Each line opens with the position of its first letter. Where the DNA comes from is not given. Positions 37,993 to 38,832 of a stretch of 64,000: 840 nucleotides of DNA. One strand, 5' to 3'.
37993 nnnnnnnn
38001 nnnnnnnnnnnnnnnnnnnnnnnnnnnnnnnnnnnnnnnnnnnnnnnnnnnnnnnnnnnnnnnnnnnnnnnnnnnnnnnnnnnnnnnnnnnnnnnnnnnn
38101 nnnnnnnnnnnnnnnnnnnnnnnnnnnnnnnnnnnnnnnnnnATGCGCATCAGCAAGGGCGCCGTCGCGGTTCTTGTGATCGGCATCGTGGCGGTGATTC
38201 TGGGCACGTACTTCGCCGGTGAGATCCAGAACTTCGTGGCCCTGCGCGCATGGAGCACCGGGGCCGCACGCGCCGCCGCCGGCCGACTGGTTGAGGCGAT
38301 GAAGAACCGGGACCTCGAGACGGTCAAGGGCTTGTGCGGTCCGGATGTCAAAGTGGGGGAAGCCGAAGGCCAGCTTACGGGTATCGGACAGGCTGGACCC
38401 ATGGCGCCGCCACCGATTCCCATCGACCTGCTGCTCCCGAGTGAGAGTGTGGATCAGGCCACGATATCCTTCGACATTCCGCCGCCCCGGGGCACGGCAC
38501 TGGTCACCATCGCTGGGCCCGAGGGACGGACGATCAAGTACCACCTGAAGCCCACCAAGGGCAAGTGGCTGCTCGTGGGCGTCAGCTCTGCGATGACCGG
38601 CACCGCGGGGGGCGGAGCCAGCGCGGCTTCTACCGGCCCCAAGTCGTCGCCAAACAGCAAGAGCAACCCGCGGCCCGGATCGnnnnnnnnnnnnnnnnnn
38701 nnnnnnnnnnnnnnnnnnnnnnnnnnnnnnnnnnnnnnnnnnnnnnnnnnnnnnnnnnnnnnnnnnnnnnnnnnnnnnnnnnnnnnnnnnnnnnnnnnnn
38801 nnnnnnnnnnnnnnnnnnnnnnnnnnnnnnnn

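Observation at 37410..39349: Tandem triplication of small type-II membrane-anchored proteins with divergent disordered tails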

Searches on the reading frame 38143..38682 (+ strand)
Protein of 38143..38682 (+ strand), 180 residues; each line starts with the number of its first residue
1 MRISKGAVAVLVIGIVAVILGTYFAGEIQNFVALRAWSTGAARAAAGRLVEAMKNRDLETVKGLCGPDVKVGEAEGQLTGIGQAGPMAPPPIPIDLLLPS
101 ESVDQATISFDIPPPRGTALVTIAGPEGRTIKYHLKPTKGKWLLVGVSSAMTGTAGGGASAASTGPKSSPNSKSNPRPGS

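Call 4: search_protein_families(library=pfam, proteins=[window:38143-38682:+], max_evalue=10)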
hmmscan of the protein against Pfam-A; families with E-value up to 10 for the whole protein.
window:38143-38682:+ (180 aa): 1 family
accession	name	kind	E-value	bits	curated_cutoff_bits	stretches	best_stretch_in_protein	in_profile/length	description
PF04280.21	Tim44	-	0.046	14.3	29.6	1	41-69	23-51/147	Tim44-like domain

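Call 5: search_protein_families(library=ncbifam, proteins=[window:38143-38682:+], max_evalue=10)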
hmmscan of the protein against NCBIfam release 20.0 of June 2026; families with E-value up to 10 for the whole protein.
window:38143-38682:+ (180 aa): 3 families
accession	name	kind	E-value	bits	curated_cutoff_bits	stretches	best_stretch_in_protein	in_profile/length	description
NF051431.1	Rv0361_Cterm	subfamily_domain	0.0027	17.9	37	1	6-70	10-68/140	Rv0361 family membrane protein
NF009135.0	PRK12488.1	subfamily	0.05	12.2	850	1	1-66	402-464/549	cation/acetate symporter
NF047380.1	photo_II_xxx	equivalog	0.18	12.1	80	1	8-39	5-39/75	photosystem II protein, Psb35-related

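Call 6: find_homologous_proteins(query=window:38143-38682:+, max_evalue=0.001)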
Query window:38143-38682:+ (180 aa): 4 proteins with E <= 0.001 among 2239 candidates.
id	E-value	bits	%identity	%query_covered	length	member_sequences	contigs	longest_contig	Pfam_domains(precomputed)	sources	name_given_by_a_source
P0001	1.4e-109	382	100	100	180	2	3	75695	-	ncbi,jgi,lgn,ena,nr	ncbi:MAG TPA: hypothetical protein PLD23_07505 [Armatimonadota bacterium]|nr:hypothetical protein [A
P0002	5.0e-91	321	83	100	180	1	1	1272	-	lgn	-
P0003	1.8e-88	313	83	100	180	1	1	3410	-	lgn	-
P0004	3.0e-68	247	75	83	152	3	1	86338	-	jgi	-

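Call 12: find_encoding_contigs(protein=P0004, flank=10000, max_places=4)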
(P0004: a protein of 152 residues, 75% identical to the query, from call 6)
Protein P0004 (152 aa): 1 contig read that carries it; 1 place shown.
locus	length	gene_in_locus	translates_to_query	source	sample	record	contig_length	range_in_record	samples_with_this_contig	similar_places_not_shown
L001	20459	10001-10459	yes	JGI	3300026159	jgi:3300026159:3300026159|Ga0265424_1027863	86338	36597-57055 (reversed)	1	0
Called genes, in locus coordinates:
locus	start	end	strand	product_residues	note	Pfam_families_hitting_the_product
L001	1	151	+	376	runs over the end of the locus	PF01408:GFO_IDH_MocA, PF02894:GFO_IDH_MocA_C (weak), PF22725:GFO_IDH_MocA_C3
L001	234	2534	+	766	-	PF08269:dCache_2, PF17200:sCache_2, PF17201:Cache_3-Cache_2 (weak), PF00989:PAS, PF08448:PAS_4, PF13426:PAS_9, PF02518:HATPase_c, PF00072:Response_reg, +2 more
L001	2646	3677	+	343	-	PF08240:ADH_N, PF16912:Glu_dehyd_C (weak), PF00107:ADH_zinc_N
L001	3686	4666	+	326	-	PF08240:ADH_N, PF16912:Glu_dehyd_C, PF00107:ADH_zinc_N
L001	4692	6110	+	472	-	PF12831:FAD_oxidored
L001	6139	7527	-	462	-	-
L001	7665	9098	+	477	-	PF06253:MTTB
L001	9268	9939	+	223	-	-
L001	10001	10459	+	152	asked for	-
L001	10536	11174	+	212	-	-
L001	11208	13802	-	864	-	-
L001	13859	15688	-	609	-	-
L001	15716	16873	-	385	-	PF01041:DegT_DnrJ_EryC1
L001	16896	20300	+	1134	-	-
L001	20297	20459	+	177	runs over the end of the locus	-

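Call 20: predict_structure(alignment_id=A2)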
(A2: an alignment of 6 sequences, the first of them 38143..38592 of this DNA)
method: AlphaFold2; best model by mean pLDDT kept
length: 150 residues; sequences in the alignment: 6
mean_pLDDT: 81.9   pTM: 0.69
mean pLDDT of the five models: 81.9, 80.1, 60.1, 46.2, 40.8
residues with pLDDT >= 90: 55; 70-90: 68; 50-70: 24; < 50: 3
segments of 3 or more residues with pLDDT < 50: none
pLDDT, mean of each block of 10 residues (from residue 1): 68 78 60 64 91 92 90 88 83 91 89 67 91 86 88
secondary structure, 60 per line:
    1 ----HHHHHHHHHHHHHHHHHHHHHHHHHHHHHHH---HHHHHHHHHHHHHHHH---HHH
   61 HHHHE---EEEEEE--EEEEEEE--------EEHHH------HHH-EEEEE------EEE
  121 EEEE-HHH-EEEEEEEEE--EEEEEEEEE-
elements in order: H5-35 H39-54 H58-64 E69-74 E77-83 E107-111 E118-124 E130-138 E141-149

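Call 22: search_protein_representatives(alignment_id=A2)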
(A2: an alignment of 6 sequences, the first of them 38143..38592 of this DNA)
Query: 6 sequences, 150 profile positions. Proteins with E-value up to 0.001 (for the whole library): 76; up to 1e-10: 32; up to 1e-30: 2. The best 76 are listed.
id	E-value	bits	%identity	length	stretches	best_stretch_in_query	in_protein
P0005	1.7e-68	245.6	-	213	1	1-149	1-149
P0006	1.1e-39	152.2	-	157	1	54-150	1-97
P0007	1.1e-27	113.2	-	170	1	3-147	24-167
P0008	6.4e-22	94.5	-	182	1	3-147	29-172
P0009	4.1e-21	91.9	-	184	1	3-149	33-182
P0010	3.6e-20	88.8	-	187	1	6-147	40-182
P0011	8.1e-20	87.6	-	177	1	3-148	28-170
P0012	5.6e-18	81.7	-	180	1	4-148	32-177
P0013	2.9e-17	79.4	-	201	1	2-145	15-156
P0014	4.1e-17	78.9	-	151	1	10-147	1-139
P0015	4.7e-17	78.7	-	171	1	6-147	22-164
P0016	5.0e-17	78.6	-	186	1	3-149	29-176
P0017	2.0e-16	76.7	-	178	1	3-147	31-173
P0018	2.9e-15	72.8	-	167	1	6-144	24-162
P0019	3.0e-15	72.8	-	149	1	8-147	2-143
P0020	1.3e-14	70.7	-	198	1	6-144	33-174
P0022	4.9e-14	68.9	-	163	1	3-146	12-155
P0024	1.3e-13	67.5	-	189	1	7-144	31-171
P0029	4.6e-12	62.5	-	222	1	9-145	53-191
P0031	1.9e-11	60.5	-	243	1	3-146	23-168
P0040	3.5e-09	53.1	-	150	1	6-147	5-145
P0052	4.1e-07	46.4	-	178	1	3-145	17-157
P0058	2.4e-06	43.9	-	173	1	12-145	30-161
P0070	3.6e-05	40.1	-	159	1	4-146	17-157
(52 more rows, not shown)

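Call 26: search_protein_families(library=pfam, alignment_id=A4, max_evalue=1)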
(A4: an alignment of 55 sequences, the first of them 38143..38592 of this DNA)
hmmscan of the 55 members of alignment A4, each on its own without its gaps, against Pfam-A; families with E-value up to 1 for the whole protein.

A. member 1, window:38143-38592:+ (150 aa): 1 family
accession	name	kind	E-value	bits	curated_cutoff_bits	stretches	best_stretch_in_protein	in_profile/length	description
PF04280.21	Tim44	-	0.031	14.8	29.6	1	41-69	23-51/147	Tim44-like domain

B. families by the number of members that match (of 55 scanned): 33 families (the first 25 are shown)
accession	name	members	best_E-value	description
PF14534.12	DUF4440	4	0.0051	Domain of unknown function (DUF4440)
PF19779.4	DUF6264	3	0.0017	Family of unknown function (DUF6264)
PF14283.11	CD1107-like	2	0.0055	Mobile element protein CD1107-like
PF07330.17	DUF1467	2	0.012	Protein of unknown function (DUF1467)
PF12893.14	Lumazine_bd_2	1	0.0013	Putative lumazine-binding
PF18364.6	Molybdopterin_N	1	0.007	Molybdopterin oxidoreductase N-terminal domain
PF19741.4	DUF6230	1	0.0078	Family of unknown function (DUF6230)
PF11533.15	AtzH-like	1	0.018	AtzH-like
PF13721.11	SecD-TM1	1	0.024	SecD export protein N-terminal TM region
PF04280.21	Tim44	1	0.031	Tim44-like domain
PF06781.17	CrgA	1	0.034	Cell division protein CrgA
PF05593.20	RHS_repeat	1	0.041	RHS Repeat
PF02780.25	Transketolase_C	1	0.047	Transketolase, C-terminal domain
PF01649.23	Ribosomal_S20p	1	0.059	Ribosomal protein S20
PF12985.13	DUF3869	1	0.067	Domain of unknown function (DUF3869)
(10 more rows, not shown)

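Call 27: search_solved_structures(query=A4, max_evalue=10, show_alignments=3)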
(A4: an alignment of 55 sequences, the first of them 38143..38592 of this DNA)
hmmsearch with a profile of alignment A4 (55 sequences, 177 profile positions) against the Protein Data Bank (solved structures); distinct sequences matched with E-value up to 10: 48.
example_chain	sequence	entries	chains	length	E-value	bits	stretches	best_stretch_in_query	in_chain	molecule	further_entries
7kgb_t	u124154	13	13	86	0.018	18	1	59-107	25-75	30S ribosomal protein S20 | Small ribosomal subunit protein bS20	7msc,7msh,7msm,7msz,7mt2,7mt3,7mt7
5v93_t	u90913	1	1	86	0.018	18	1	59-107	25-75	30S ribosomal protein S20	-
5jhq_A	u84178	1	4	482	0.024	17.6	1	63-98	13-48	Tankyrase-1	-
4qan_A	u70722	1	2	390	0.053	16.5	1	58-89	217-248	hypothetical protein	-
5bxo_A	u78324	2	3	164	0.088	15.8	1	64-100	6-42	Tankyrase-2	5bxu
3twu_A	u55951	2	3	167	0.089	15.8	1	64-100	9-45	Tankyrase-2 | Poly [ADP-ribose] polymerase tankyrase-2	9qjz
3twr_A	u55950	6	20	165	0.11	15.5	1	65-100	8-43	Tankyrase-2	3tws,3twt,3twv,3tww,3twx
9qfc_A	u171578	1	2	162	0.11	15.4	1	66-100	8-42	Poly [ADP-ribose] polymerase tankyrase-2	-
3twq_A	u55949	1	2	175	0.12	15.3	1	66-100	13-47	Tankyrase-2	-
4z68_A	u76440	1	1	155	0.13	15.2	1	67-100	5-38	Tankyrase-2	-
4g8k_A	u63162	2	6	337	0.13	15.2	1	60-109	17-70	2-5A-dependent ribonuclease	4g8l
6mkg_A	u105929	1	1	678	0.17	14.8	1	20-89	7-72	penicillin binding protein 5 (PBP5)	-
3nm2_A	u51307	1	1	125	0.25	14.3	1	63-96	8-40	Steroid Delta-isomerase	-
7rmx_A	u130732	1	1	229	0.28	14.1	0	62-91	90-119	Tunable symmetric protein, D_3_212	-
1wdy_A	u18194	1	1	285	0.29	14.1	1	70-109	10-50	2-5A-dependent ribonuclease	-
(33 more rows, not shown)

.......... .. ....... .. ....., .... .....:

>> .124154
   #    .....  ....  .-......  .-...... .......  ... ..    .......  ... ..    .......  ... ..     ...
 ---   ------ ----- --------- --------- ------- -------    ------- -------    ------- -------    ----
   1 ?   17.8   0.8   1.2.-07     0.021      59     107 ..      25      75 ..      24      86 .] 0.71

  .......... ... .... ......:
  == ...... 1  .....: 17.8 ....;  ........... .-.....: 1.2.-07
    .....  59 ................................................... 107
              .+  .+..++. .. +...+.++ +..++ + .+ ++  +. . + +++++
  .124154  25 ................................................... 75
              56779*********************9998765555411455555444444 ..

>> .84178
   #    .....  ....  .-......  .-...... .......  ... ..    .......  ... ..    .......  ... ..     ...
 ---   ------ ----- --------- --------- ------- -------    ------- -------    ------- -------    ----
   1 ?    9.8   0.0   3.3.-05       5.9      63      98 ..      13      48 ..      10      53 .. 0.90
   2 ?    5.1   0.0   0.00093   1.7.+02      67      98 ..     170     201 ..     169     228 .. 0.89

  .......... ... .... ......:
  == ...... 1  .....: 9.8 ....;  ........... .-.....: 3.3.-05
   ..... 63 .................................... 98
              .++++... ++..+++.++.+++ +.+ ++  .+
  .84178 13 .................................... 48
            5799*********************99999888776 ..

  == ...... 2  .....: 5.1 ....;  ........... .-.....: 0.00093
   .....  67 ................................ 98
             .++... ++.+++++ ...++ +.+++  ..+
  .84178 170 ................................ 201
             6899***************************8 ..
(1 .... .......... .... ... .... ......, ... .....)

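Call 32: find_homologous_proteins(query=A4, max_evalue=0.001)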
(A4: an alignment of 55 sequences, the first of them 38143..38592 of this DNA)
Query A4 (55 sequences) (150 aa, profile of the alignment): 7 proteins with E <= 0.001 among 8000 candidates.
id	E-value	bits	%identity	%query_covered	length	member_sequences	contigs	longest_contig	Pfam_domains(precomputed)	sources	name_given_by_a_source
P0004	1.4e-46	176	75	100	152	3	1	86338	-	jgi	-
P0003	3.5e-45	172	89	98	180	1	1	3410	-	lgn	-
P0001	4.7e-45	171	100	100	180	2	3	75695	-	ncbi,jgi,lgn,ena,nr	ncbi:MAG TPA: hypothetical protein PLD23_07505 [Armatimonadota bacterium]|nr:hypothetical protein [A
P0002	1.2e-44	170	89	99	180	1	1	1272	-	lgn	-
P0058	1.2e-38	151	18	82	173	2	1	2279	-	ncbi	-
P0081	2.4e-38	150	22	81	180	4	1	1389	-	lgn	-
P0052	3.0e-37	146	20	95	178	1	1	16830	-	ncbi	-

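Call 33: list_cluster_members(proteins=[P0007, P0008, P0009, P0010, P0011, P0012, P0013, P0015, P0016, P0031])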
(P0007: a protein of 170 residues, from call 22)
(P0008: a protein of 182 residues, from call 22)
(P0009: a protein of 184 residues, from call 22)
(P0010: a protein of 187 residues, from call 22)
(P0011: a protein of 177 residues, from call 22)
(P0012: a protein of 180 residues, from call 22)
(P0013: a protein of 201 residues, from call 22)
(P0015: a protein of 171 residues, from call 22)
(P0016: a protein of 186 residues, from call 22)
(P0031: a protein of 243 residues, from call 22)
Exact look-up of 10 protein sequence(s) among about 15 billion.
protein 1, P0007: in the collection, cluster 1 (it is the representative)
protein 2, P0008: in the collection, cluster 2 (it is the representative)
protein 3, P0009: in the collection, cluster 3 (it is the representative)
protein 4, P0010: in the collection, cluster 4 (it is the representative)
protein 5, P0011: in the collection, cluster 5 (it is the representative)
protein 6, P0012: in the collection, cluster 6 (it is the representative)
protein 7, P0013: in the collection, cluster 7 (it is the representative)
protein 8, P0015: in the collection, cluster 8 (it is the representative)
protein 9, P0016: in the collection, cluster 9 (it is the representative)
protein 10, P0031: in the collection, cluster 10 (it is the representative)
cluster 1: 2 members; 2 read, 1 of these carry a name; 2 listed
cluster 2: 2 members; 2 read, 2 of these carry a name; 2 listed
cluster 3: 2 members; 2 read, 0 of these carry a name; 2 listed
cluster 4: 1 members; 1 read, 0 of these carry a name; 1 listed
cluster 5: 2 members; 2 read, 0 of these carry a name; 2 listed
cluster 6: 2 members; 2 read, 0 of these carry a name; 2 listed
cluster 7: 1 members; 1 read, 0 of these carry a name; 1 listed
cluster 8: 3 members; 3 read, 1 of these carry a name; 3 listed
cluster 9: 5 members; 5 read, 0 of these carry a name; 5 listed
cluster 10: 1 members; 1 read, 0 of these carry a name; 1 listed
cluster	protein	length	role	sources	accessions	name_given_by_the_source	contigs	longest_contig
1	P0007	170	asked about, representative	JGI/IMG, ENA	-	-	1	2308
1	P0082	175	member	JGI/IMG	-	hypothetical protein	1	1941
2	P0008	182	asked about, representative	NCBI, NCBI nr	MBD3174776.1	MAG: hypothetical protein GF320_06335 [Armatimonadia bacterium] | hypothetical protein [Armatimonadia bacterium]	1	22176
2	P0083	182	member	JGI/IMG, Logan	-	hypothetical protein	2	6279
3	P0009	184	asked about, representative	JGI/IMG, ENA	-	-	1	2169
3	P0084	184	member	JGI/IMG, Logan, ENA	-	-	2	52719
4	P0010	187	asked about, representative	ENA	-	-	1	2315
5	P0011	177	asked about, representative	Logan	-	-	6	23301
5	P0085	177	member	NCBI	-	-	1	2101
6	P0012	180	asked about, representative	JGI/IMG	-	-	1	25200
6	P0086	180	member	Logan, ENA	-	-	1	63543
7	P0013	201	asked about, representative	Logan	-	-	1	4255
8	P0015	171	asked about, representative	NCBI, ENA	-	-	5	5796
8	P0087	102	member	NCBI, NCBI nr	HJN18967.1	MAG TPA: hypothetical protein QGH10_25940, partial [Armatimonadota bacterium] | hypothetical protein [Armatimonadota bacterium]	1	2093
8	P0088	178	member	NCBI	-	-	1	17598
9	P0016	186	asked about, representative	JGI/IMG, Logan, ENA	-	-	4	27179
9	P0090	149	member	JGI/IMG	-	-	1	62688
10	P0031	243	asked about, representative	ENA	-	-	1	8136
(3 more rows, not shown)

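Call 34: find_encoding_contigs(protein=P0052, flank=8000, max_places=3)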
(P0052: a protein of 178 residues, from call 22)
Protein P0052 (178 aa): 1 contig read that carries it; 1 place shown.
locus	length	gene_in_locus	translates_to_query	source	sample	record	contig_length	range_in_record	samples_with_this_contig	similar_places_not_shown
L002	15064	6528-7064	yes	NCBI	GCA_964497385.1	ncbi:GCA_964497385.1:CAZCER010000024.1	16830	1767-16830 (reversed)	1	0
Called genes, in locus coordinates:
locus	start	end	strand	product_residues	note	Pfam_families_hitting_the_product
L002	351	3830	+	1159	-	PF02018:CBM_4_9 (faint), PF22680:Glyco_hydro_123_N_2 (weak), PF19543:GH123_N (weak), PF13320:GH123_cat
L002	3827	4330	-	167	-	-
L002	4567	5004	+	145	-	PF00011:HSP20, PF17886:ArsA_HSP20 (weak)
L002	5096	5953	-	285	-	PF07963:N_methyl, PF07596:SBP_bac_10 (weak)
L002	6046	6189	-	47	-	-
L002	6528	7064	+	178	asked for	-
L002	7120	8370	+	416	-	-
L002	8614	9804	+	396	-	PF04909:Amidohydro_2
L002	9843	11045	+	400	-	PF04909:Amidohydro_2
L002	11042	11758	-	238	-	PF02223:Thymidylate_kin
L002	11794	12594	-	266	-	PF02223:Thymidylate_kin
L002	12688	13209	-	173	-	PF00532:Peripla_BP_1, PF13407:Peripla_BP_4, PF13377:Peripla_BP_3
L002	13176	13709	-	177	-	PF00356:LacI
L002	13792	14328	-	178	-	-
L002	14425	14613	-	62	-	-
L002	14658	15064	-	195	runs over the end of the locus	PF07963:N_methyl, PF07596:SBP_bac_10 (faint)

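Call 35: find_encoding_contigs(protein=P0008, flank=8000, max_places=2)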
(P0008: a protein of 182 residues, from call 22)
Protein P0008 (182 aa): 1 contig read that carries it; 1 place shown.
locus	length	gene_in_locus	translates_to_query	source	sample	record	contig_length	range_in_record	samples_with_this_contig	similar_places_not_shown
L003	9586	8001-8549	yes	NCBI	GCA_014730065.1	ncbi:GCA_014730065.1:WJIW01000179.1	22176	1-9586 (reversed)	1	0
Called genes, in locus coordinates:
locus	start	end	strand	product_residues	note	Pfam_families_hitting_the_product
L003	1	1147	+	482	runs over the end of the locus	PF00512:HisKA, PF13581:HATPase_c_2 (weak), PF02518:HATPase_c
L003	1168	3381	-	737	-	PF27016:TCAF_N, PF17291:M60-like_N, PF13402:Peptidase_M60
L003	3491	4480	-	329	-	-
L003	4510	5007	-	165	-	-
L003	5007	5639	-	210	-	PF07638:Sigma70_ECF, PF04542:Sigma70_r2, PF08281:Sigma70_r4_2, PF04545:Sigma70_r4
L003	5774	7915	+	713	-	-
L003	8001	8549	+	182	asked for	-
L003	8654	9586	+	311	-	?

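Call 36: find_encoding_contigs(protein=P0084, flank=8000, max_places=2)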
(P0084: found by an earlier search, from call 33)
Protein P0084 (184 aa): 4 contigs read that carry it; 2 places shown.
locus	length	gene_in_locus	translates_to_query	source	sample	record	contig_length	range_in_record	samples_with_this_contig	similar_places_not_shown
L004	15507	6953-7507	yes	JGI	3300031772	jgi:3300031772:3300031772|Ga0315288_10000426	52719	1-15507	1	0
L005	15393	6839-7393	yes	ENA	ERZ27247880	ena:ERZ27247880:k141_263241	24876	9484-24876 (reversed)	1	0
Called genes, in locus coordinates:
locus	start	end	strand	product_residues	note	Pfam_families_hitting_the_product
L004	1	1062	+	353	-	PF00801:PKD (weak)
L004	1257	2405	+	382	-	PF01522:Polysacc_deac_1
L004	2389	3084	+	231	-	PF06888:Put_Phosphatase, PF12710:HAD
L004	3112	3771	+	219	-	PF02811:PHP (weak)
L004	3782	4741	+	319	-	PF00990:GGDEF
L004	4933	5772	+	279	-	PF00106:adh_short, PF13561:adh_short_C2, PF23441:SDR (weak)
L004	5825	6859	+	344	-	PF01261:AP_endonuc_2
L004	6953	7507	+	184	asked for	-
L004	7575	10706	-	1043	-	PF17132:Glyco_hydro_106 (weak)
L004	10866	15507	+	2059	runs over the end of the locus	PF02465:FliD_N, PF07196:Flagellin_IN (faint), PF07195:FliD_C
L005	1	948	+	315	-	?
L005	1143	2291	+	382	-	PF01522:Polysacc_deac_1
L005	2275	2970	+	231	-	PF06888:Put_Phosphatase, PF12710:HAD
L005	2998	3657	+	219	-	PF02811:PHP (weak)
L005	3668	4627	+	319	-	PF00990:GGDEF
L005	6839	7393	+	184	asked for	-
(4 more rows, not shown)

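Call 37: find_encoding_contigs(protein=P0086, flank=8000, max_places=2)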
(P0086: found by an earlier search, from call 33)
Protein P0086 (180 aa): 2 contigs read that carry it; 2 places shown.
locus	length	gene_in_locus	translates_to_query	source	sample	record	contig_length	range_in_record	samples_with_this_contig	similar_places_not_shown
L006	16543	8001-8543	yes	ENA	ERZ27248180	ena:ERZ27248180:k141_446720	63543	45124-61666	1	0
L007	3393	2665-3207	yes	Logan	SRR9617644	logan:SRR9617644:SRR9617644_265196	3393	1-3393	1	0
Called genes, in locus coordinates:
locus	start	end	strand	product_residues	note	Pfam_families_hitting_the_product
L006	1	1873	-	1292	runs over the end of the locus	PF00754:F5_F8_type_C, PF22633:F5_F8_type_C_2, PF18582:HZS_alpha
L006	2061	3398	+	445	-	PF02310:B12-binding, PF04055:Radical_SAM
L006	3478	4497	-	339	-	PF13580:SIS_2 (faint), PF01380:SIS, PF00571:CBS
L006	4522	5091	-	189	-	PF09419:PGP_phosphatase, PF00702:Hydrolase, PF13242:Hydrolase_like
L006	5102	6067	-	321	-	PF02618:YceG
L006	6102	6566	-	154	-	PF03652:RuvX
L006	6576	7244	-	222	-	-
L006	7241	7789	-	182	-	PF03358:FMN_red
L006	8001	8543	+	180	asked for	-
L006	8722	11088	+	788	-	-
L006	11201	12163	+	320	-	PF08240:ADH_N (weak), PF00107:ADH_zinc_N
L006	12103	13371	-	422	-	-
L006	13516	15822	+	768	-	PF22666:Glyco_hydro_2_N2, PF00703:Glyco_hydro_2, PF02836:Glyco_hydro_2_C (faint)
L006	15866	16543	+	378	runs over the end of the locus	PF01168:Ala_racemase_N, PF14031:D-ser_dehydrat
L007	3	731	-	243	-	?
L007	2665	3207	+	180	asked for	-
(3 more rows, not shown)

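Call 38: find_encoding_contigs(protein=P0090, flank=8000, max_places=2)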
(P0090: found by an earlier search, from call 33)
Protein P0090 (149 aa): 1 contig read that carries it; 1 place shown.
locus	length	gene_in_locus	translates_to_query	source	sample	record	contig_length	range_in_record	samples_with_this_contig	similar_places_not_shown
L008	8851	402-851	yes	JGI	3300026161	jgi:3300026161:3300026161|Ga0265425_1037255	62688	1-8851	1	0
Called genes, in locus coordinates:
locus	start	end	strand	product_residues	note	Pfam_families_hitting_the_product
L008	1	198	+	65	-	?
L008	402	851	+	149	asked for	-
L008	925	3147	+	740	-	PF02901:PFL-like, PF01228:Gly_radical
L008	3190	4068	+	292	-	PF02633:Creatininase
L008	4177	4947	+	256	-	-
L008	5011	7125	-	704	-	-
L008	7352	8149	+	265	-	PF04055:Radical_SAM, PF06463:Mob_synth_C (weak)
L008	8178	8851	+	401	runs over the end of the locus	PF01408:GFO_IDH_MocA, PF02894:GFO_IDH_MocA_C, PF22725:GFO_IDH_MocA_C3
